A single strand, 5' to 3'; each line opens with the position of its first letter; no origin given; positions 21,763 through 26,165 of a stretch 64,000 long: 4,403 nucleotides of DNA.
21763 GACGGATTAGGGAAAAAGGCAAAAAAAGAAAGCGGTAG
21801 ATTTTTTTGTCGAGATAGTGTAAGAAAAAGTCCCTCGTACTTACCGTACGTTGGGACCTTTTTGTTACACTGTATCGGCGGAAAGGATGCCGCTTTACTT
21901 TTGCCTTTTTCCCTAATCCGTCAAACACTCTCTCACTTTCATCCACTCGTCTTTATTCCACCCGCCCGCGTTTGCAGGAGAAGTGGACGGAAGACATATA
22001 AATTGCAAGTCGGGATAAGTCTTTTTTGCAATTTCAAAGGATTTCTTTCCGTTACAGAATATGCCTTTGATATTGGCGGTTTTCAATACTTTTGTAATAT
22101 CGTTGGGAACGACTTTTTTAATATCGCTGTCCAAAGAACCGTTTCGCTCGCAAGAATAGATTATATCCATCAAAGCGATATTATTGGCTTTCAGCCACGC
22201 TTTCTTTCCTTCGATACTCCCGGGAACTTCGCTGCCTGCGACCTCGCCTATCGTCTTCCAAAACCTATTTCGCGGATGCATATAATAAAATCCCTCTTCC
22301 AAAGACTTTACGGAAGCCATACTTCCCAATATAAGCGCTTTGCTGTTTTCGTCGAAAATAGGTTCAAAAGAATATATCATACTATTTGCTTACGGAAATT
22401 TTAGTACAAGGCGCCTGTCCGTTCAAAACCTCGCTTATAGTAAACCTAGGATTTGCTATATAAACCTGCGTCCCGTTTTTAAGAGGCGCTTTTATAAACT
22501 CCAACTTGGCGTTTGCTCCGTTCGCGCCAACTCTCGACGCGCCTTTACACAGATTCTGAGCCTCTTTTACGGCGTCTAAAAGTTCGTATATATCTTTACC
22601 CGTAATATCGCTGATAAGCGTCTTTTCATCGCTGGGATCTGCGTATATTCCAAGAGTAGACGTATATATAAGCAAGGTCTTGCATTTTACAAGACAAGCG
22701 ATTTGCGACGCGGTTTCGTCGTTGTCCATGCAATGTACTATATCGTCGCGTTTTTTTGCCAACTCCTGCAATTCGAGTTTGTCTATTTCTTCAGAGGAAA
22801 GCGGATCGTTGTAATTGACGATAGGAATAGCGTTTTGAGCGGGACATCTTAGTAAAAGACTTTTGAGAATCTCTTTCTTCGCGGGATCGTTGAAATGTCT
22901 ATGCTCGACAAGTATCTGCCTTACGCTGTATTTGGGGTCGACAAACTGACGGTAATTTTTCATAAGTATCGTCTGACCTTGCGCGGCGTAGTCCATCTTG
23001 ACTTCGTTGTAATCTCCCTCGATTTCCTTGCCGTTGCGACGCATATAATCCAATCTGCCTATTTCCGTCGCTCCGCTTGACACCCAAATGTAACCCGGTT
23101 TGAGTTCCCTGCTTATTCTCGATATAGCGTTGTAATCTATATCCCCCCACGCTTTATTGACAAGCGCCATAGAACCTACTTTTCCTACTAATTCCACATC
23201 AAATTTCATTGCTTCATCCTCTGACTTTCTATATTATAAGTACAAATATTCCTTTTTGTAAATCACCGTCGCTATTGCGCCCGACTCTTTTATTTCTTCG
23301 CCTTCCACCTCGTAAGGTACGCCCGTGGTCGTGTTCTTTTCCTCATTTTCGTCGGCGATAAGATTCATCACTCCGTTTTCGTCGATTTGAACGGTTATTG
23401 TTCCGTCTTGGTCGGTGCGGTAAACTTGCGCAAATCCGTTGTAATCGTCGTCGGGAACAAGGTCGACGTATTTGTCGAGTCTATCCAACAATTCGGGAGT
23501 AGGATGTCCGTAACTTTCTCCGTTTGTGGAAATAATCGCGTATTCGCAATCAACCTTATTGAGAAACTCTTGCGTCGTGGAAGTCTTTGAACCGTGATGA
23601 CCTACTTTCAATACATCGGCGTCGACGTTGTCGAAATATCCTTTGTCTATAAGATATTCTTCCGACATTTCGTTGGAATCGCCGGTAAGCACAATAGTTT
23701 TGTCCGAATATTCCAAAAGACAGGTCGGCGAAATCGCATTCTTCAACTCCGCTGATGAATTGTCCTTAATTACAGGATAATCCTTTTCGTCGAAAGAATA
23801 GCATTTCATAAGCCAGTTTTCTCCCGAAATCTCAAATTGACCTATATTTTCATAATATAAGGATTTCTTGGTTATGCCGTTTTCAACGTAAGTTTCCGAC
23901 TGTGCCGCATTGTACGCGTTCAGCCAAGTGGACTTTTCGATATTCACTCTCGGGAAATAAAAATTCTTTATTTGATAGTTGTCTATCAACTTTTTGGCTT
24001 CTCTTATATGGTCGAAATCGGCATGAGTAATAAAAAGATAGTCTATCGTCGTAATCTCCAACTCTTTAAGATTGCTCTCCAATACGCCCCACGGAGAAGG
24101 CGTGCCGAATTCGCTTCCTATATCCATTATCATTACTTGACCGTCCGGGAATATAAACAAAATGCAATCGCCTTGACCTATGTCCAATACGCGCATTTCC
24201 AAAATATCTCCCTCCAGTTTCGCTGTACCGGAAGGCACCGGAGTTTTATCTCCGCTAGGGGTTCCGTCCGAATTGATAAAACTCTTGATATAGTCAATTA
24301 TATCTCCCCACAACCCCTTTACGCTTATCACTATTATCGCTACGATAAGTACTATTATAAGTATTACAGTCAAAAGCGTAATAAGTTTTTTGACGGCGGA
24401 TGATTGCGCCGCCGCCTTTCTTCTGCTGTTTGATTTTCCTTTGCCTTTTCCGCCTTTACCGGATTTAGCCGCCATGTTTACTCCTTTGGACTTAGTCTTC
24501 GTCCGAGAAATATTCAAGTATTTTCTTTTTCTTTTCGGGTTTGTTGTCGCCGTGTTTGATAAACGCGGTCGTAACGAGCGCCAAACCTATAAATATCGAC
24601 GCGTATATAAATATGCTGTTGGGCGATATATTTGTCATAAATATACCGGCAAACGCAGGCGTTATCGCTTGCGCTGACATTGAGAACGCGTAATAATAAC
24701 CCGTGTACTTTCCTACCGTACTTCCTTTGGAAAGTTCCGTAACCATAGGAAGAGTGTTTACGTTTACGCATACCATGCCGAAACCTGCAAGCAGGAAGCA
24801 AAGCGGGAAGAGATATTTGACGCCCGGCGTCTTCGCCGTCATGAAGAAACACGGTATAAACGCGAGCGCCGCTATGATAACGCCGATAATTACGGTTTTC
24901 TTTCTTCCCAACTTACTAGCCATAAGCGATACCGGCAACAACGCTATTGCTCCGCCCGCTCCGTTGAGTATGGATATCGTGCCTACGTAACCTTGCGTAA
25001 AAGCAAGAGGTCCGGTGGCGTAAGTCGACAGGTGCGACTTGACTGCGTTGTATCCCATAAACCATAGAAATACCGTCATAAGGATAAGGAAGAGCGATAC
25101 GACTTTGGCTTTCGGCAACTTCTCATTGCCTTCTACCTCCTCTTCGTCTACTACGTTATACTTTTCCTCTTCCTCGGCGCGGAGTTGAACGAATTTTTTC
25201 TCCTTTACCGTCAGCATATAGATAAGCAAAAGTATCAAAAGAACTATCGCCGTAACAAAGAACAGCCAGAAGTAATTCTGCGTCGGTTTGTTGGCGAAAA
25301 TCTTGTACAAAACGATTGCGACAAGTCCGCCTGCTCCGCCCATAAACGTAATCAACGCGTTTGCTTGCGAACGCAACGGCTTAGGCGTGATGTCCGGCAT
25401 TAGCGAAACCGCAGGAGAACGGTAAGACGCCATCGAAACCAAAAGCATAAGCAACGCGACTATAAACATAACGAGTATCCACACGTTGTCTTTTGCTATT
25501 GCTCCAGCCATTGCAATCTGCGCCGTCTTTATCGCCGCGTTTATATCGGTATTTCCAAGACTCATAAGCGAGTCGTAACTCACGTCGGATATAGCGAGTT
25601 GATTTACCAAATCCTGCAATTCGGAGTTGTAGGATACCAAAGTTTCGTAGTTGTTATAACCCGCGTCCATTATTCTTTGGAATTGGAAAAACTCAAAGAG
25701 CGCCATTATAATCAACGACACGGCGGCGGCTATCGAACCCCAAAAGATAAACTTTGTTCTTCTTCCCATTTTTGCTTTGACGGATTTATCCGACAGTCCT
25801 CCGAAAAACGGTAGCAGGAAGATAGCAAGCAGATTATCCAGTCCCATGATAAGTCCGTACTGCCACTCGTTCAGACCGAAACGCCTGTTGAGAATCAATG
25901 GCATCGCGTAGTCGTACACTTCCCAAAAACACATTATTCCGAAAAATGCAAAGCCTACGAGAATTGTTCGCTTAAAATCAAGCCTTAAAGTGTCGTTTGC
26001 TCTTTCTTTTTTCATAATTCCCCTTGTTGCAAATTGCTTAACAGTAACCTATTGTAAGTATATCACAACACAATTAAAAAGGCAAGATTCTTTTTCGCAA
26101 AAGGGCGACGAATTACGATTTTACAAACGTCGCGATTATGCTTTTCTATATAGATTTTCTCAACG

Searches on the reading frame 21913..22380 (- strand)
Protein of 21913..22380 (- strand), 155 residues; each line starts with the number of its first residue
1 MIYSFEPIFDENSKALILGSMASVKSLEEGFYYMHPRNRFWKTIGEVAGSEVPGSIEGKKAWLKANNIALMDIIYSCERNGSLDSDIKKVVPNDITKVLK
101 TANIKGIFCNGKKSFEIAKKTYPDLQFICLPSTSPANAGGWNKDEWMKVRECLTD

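Call 14: search_protein_families(library=pfam, proteins=[window:21913-22380:-], max_evalue=0.01)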
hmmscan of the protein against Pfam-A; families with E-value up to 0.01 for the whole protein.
window:21913-22380:- (155 aa): 1 family
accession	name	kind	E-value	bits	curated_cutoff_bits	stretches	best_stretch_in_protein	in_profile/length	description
PF03167.25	UDG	-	9.1e-07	29.5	24.3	1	8-147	3-132/141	Uracil DNA glycosylase superfamily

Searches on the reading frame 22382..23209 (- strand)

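Call 14: search_protein_families(library=pfam, proteins=[window:22382-23209:-], max_evalue=0.01)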
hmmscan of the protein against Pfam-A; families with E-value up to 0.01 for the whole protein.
window:22382-23209:- (275 aa): 2 families
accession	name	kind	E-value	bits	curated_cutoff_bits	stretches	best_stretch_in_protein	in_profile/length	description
PF00696.33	AA_kinase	-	1.5e-13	51.5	24.9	1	27-253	20-234/234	Amino acid kinase family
PF00899.27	ThiF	-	0.0018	17.9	28.1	1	95-190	60-148/238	ThiF family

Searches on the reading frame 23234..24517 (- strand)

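Call 14: search_protein_families(library=pfam, proteins=[window:23234-24517:-], max_evalue=0.01)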
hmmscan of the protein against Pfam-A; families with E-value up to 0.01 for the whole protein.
window:23234-24517:- (427 aa): 1 family
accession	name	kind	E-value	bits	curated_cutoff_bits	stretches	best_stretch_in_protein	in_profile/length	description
PF00753.33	Lactamase_B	-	2.2e-13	51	22.7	2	114-189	4-75/196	Metallo-beta-lactamase superfamily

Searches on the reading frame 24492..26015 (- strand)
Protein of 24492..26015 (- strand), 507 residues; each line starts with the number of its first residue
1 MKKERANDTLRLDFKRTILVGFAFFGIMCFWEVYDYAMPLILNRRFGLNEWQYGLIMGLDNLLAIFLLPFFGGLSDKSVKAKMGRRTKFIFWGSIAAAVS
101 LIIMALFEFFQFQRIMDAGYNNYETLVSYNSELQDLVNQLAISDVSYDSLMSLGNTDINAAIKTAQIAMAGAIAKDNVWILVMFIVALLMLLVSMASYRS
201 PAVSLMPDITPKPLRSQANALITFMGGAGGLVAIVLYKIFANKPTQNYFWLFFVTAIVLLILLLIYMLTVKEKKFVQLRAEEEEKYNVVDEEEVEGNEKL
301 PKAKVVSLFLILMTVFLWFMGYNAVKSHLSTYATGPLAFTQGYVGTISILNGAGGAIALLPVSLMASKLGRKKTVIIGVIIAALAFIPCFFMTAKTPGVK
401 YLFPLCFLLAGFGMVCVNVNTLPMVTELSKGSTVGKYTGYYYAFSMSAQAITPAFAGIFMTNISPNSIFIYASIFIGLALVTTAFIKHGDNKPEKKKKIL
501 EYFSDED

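Call 11: search_protein_families(library=pfam, proteins=[window:24492-26015:-], max_evalue=0.01)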
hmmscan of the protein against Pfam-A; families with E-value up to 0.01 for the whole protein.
window:24492-26015:- (507 aa): 3 families
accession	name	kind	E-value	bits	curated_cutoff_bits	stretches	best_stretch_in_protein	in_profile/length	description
PF07690.21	MFS_1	-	8.6e-40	137.1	33.4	3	338-497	28-182/347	Major Facilitator Superfamily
PF13347.12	MFS_2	-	6.6e-16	58.3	27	2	177-460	97-377/427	MFS/sugar transport protein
PF00083.30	Sugar_tr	-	5.1e-05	22.8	22.3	2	172-278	340-445/452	Sugar (and other) transporter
